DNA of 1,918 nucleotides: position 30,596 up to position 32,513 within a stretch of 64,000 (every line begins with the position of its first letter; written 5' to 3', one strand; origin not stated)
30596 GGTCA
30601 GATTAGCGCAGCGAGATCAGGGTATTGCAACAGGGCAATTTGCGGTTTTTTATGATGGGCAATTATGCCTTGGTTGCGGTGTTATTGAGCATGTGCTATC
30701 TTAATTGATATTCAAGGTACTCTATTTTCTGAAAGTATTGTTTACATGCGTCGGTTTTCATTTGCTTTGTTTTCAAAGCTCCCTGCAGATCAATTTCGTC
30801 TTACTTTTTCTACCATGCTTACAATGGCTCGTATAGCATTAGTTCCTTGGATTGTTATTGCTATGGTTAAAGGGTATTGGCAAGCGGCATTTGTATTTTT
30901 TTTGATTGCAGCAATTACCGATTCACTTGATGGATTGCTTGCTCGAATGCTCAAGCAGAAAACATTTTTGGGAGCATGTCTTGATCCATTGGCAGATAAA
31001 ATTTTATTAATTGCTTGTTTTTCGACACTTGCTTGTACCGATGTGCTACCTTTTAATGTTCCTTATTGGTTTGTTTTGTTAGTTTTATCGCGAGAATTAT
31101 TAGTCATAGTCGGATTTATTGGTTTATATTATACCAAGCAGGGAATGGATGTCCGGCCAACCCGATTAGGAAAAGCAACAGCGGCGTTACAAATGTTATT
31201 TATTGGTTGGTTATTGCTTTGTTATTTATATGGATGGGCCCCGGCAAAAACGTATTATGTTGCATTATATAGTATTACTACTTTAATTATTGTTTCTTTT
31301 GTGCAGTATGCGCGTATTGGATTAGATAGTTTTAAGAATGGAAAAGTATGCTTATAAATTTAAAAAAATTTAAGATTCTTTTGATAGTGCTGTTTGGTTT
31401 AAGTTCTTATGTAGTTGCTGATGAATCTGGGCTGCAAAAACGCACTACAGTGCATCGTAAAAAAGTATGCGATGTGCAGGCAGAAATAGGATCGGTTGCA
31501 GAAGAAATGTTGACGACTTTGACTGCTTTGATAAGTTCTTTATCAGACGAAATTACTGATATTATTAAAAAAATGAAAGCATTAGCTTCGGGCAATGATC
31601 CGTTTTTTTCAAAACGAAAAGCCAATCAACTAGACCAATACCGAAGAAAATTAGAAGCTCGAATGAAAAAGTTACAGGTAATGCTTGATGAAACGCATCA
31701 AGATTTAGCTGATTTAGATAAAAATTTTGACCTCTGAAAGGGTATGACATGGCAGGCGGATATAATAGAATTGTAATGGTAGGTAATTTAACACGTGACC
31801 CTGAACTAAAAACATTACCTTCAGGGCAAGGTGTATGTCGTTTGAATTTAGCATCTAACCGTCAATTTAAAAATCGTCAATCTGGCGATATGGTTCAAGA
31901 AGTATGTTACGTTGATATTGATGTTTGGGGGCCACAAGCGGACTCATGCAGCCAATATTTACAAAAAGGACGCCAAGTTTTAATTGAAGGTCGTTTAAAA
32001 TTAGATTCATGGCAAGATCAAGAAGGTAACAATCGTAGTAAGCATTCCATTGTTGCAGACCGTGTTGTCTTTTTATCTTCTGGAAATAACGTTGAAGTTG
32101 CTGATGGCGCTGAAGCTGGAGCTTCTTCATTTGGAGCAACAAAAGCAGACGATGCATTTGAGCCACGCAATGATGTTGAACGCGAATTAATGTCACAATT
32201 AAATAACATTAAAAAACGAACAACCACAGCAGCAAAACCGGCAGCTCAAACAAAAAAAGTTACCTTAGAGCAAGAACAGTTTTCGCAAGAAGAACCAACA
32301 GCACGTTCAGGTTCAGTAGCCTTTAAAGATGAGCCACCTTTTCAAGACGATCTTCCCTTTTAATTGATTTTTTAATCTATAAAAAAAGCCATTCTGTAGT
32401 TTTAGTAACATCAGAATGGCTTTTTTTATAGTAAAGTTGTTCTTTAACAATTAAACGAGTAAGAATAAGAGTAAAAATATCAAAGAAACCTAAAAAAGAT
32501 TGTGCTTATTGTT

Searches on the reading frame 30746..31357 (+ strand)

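Call 52: search_protein_families(library=pfam, proteins=[window:30746-31357:+], max_evalue=0.00001)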
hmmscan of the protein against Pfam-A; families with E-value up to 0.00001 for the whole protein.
window:30746-31357:+ (203 aa): 1 family
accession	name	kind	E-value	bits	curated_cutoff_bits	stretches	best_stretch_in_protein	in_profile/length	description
PF01066.26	CDP-OH_P_transf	-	3.2e-29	102.7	22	1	21-167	3-138/152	CDP-alcohol phosphatidyltransferase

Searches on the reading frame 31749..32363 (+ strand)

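Call 52: search_protein_families(library=pfam, proteins=[window:31749-32363:+], max_evalue=0.00001)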
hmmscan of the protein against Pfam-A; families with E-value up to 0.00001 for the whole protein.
window:31749-32363:+ (204 aa): 1 family
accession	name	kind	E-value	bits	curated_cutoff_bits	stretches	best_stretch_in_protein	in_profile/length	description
PF00436.31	SSB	-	3.4e-34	117.5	26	1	6-109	2-104/104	Single-strand binding protein family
